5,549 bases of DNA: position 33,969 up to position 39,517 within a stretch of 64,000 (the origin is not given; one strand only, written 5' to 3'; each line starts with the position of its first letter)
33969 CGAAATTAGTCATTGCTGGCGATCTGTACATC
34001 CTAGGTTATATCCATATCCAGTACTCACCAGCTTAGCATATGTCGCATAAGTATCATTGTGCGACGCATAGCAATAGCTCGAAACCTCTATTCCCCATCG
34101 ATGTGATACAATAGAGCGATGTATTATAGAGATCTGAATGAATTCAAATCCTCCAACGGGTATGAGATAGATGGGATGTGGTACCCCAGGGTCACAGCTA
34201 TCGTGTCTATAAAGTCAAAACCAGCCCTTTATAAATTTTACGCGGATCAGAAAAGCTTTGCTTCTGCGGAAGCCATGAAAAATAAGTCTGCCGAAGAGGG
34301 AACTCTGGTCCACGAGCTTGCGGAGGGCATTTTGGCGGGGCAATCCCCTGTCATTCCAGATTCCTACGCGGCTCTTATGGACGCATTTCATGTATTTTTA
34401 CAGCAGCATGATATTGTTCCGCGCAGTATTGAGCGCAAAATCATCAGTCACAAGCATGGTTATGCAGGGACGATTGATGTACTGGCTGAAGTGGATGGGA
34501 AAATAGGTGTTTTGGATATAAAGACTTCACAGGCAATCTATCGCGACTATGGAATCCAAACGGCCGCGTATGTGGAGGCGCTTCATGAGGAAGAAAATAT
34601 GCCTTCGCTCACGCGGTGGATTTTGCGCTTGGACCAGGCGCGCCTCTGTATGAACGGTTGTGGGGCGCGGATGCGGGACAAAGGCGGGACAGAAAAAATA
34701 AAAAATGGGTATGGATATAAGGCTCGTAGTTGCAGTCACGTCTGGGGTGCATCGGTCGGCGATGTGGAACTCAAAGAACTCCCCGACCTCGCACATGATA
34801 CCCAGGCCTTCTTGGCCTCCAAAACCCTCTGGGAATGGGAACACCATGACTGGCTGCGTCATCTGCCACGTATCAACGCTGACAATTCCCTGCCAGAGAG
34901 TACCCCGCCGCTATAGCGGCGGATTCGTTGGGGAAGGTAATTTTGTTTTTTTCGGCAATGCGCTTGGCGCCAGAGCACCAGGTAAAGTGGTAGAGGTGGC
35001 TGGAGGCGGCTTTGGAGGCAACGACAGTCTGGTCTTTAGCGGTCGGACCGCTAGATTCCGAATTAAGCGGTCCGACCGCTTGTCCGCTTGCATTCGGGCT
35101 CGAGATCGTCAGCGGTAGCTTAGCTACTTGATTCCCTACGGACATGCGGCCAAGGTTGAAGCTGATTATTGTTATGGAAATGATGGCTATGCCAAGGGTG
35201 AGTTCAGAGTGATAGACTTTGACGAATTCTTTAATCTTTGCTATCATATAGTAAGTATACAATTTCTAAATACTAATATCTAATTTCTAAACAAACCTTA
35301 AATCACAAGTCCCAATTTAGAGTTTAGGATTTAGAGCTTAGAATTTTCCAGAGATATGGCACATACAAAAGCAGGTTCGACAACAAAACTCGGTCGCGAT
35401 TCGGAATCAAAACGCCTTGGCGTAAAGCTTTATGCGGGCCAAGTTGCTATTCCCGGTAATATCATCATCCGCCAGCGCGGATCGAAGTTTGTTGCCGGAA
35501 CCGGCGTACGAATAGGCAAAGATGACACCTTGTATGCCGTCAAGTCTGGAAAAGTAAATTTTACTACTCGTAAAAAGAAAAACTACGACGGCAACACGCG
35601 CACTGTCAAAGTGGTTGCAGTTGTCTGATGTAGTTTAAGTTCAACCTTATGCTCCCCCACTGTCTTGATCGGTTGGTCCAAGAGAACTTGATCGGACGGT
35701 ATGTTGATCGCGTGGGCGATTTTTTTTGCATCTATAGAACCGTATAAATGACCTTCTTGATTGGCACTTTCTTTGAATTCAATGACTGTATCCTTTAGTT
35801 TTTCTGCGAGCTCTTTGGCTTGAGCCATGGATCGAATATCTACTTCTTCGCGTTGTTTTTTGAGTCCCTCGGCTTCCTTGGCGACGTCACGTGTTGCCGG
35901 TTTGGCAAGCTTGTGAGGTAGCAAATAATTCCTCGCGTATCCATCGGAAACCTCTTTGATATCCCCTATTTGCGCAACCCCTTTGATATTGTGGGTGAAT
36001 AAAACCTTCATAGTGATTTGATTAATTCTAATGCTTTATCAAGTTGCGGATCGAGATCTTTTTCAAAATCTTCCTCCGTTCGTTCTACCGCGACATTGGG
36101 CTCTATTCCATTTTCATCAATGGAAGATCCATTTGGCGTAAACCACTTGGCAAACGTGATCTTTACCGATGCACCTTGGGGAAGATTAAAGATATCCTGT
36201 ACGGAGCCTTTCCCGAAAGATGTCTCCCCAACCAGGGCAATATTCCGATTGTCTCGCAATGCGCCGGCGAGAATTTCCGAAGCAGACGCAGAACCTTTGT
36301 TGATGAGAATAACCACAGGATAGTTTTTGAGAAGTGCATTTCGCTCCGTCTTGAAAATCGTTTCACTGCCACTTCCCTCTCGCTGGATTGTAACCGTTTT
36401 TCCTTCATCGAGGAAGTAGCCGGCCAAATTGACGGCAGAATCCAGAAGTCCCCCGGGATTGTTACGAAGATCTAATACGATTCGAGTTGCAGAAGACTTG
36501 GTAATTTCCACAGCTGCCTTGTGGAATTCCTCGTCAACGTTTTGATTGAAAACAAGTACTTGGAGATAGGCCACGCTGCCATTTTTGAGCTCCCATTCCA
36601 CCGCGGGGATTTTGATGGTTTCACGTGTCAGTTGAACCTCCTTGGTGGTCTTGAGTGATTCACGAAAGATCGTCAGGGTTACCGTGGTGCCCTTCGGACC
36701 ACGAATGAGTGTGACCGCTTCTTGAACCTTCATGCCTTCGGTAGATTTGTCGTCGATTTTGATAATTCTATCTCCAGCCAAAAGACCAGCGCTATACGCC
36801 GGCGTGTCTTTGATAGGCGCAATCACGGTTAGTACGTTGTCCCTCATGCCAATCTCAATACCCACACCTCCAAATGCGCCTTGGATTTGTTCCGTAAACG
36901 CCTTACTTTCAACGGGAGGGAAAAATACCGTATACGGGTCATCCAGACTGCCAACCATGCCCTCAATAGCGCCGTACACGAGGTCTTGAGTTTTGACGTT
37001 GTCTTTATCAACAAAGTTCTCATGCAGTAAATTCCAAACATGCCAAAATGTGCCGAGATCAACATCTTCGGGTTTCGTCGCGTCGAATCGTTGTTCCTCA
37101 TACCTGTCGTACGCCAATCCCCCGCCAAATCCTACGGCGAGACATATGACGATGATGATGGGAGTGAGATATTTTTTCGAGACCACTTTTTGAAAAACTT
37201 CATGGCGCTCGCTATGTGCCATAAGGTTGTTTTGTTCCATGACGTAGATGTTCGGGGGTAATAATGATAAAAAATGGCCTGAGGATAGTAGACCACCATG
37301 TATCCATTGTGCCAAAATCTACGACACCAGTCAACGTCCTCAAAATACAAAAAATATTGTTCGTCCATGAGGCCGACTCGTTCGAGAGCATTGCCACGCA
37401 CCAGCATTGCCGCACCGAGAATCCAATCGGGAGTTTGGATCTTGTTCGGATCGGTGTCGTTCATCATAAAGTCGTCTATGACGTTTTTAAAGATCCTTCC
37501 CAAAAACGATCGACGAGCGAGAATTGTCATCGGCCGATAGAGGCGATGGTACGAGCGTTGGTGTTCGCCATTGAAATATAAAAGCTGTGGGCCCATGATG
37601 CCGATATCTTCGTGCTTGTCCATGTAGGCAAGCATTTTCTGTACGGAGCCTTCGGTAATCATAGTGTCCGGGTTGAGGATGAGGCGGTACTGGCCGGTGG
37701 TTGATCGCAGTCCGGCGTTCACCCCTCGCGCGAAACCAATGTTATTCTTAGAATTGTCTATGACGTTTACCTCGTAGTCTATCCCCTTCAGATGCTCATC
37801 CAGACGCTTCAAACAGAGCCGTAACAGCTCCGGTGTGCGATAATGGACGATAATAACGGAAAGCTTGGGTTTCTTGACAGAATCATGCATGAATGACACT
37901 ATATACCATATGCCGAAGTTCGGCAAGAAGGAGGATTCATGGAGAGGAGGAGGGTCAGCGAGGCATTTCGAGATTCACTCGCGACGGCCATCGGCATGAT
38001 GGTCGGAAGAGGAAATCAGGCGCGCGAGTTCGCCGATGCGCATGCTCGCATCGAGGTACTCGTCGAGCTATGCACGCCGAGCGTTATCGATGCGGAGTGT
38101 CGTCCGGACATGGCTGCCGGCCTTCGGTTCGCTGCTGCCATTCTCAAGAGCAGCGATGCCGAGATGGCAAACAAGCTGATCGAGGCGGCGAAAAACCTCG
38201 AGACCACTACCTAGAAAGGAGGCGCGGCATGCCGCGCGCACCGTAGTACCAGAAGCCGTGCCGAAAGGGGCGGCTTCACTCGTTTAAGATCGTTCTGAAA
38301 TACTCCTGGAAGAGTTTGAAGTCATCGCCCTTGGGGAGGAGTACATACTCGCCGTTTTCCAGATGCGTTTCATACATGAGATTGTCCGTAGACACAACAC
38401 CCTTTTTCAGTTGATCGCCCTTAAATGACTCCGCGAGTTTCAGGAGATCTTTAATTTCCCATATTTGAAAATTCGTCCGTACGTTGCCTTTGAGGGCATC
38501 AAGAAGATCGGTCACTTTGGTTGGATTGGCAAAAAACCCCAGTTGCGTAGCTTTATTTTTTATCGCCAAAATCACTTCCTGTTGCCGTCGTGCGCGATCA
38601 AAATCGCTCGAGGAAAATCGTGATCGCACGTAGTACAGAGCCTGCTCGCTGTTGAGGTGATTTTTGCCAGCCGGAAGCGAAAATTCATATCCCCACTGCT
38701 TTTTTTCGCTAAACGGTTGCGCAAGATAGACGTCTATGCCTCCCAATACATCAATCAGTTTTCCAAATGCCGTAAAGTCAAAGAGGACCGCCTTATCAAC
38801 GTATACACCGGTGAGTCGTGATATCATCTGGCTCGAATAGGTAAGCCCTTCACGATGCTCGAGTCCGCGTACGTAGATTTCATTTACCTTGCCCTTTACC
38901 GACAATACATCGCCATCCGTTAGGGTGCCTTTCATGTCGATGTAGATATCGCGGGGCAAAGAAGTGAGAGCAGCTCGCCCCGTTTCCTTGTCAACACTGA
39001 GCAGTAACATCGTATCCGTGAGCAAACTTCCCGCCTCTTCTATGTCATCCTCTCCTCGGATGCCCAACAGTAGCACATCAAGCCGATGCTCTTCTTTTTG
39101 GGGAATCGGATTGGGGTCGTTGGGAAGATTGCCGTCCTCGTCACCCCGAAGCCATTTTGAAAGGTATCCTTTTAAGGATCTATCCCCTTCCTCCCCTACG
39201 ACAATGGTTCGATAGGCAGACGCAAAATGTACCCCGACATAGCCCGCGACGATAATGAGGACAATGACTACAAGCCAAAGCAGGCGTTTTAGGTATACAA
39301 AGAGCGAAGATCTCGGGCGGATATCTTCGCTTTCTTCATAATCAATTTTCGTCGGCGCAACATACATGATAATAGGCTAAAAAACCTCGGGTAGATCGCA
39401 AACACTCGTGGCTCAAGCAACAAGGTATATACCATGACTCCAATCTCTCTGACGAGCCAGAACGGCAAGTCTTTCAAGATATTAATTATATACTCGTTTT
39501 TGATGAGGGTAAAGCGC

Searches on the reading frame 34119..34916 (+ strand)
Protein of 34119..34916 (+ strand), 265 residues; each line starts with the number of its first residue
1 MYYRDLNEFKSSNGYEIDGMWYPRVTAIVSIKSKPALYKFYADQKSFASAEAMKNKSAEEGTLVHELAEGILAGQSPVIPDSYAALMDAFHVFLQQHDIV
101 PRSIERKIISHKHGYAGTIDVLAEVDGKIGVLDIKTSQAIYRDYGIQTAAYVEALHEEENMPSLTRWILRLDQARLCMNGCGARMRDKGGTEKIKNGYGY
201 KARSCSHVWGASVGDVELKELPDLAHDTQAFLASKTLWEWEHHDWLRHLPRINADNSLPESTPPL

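Call 89: search_protein_families(library=pfam, proteins=[window:34119-34916:+], max_evalue=0.0001)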
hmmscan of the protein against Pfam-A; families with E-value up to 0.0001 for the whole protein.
window:34119-34916:+ (265 aa): 1 family
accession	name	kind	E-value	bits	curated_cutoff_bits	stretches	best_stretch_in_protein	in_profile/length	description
PF12705.13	PDDEXK_1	-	1.8e-05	25.2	22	0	116-171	125-189/247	PD-(D/E)XK nuclease superfamily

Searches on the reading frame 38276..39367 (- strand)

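Call 89: search_protein_families(library=pfam, proteins=[window:38276-39367:-], max_evalue=0.0001)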
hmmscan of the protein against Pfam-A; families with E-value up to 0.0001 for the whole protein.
window:38276-39367:- (363 aa): 1 family
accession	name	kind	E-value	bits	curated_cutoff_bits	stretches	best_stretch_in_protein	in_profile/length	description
PF03816.19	LytR_cpsA_psr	-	1.1e-32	113.7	24.6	1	117-273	2-148/150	LytR_cpsA_psr family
